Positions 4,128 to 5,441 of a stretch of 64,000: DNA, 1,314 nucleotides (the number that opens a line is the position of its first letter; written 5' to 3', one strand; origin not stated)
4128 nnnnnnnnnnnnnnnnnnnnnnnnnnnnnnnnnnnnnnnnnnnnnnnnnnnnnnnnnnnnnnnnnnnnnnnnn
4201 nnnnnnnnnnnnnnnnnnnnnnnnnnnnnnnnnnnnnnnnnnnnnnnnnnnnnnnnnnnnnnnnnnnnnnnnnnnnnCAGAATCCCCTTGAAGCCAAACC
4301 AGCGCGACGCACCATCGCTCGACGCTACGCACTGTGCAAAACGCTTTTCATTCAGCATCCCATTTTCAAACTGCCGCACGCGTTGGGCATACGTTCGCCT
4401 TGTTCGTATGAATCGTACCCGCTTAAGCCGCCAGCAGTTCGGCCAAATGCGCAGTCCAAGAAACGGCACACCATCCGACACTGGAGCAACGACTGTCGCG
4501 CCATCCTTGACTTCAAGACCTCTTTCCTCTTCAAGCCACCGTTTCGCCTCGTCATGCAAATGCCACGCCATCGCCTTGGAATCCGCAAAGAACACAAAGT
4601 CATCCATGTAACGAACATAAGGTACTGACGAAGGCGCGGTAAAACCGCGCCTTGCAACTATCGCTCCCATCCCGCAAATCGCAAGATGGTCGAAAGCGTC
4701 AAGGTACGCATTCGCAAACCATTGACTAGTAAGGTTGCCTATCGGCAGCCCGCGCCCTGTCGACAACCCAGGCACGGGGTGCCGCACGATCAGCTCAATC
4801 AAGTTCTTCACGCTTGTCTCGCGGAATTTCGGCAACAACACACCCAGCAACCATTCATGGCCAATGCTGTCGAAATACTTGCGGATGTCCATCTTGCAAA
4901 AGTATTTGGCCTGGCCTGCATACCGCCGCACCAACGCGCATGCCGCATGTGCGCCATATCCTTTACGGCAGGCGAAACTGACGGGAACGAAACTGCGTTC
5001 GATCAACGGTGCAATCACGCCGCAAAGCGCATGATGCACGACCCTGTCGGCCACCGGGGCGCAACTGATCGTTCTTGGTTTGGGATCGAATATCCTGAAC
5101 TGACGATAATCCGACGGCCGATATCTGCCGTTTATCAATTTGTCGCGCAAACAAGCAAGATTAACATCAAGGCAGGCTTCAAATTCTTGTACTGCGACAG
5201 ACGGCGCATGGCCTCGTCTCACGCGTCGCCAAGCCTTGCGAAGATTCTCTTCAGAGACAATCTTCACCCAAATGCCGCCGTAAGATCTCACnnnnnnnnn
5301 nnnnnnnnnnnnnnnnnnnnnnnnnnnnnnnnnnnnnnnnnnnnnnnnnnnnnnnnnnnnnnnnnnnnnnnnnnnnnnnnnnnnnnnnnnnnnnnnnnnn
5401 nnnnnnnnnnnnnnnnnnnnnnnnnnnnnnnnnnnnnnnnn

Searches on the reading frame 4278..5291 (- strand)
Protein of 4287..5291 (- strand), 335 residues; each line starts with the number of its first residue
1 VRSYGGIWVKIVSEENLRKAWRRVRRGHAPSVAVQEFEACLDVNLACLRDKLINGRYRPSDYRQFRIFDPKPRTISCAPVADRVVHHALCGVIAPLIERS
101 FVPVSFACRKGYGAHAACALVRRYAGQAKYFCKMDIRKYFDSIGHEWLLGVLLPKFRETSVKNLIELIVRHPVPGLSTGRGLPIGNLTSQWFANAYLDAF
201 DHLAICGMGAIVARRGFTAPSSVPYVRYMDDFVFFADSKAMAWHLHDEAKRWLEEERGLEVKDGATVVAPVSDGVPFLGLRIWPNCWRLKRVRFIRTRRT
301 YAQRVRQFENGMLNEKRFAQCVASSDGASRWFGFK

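Call 21: search_protein_representatives(protein=window:4287-5291:-)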
Query: 335 residues. Proteins with E-value up to 0.001 (for the whole library): 14427; up to 1e-10: 5571; up to 1e-30: 786. The best 150 are listed.
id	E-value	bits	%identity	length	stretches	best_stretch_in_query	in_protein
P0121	1.9e-111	389.0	57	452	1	1-334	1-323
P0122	2.6e-102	359.0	52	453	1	1-335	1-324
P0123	8.3e-99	347.4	51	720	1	1-335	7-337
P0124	8.8e-96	337.5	49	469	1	1-335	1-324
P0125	3.4e-94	332.2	52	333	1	1-335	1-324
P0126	6.0e-89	315.0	49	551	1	1-335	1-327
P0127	8.5e-81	288.2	47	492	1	1-335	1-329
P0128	5.7e-77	275.6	47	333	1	1-315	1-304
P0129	7.8e-74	265.3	43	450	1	1-333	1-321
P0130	1.2e-73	264.7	45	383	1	1-333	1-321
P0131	6.4e-69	249.1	41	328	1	1-334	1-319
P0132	1.9e-68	247.6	43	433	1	1-334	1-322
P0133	1.4e-66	241.4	42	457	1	1-325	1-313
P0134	1.2e-65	238.4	58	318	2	1-125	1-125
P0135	1.4e-63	231.5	41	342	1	1-324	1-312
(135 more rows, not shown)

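Call 25: find_related_loci(query=A2, collection=metagenome_contigs, flank=4000)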
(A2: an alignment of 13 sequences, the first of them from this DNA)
Query A2 (338 aa) in metagenome_contigs; peptide patterns used: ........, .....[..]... (x = any residue, [..] = any of these).
427 stretches matched a pattern; 414 encode a relative of the query (tblastn E <= 1e-3); the best 80 are kept; 80 distinct loci.
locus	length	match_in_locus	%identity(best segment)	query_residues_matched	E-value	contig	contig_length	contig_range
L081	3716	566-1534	79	1-338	0e+0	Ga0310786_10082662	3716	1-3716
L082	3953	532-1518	73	1-338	7e-171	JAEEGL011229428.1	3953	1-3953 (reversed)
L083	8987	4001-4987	68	1-338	5e-156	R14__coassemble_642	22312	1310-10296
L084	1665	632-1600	64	1-338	2e-158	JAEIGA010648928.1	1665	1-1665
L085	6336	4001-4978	60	1-338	1e-136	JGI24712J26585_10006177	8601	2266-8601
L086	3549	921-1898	60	1-338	6e-141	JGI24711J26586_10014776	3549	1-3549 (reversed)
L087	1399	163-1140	60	1-338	1e-142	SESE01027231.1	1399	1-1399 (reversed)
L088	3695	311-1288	59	1-338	4e-132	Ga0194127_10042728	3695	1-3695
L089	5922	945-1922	59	1-338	3e-128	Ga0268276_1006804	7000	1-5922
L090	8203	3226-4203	58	1-338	4e-125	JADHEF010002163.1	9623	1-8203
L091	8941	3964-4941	55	1-338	2e-124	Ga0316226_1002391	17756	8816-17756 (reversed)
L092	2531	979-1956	56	1-338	2e-128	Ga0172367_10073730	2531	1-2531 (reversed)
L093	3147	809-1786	56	1-338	1e-126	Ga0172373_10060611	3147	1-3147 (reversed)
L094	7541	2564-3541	60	1-338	2e-118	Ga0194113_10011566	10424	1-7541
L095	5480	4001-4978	54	1-338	6e-117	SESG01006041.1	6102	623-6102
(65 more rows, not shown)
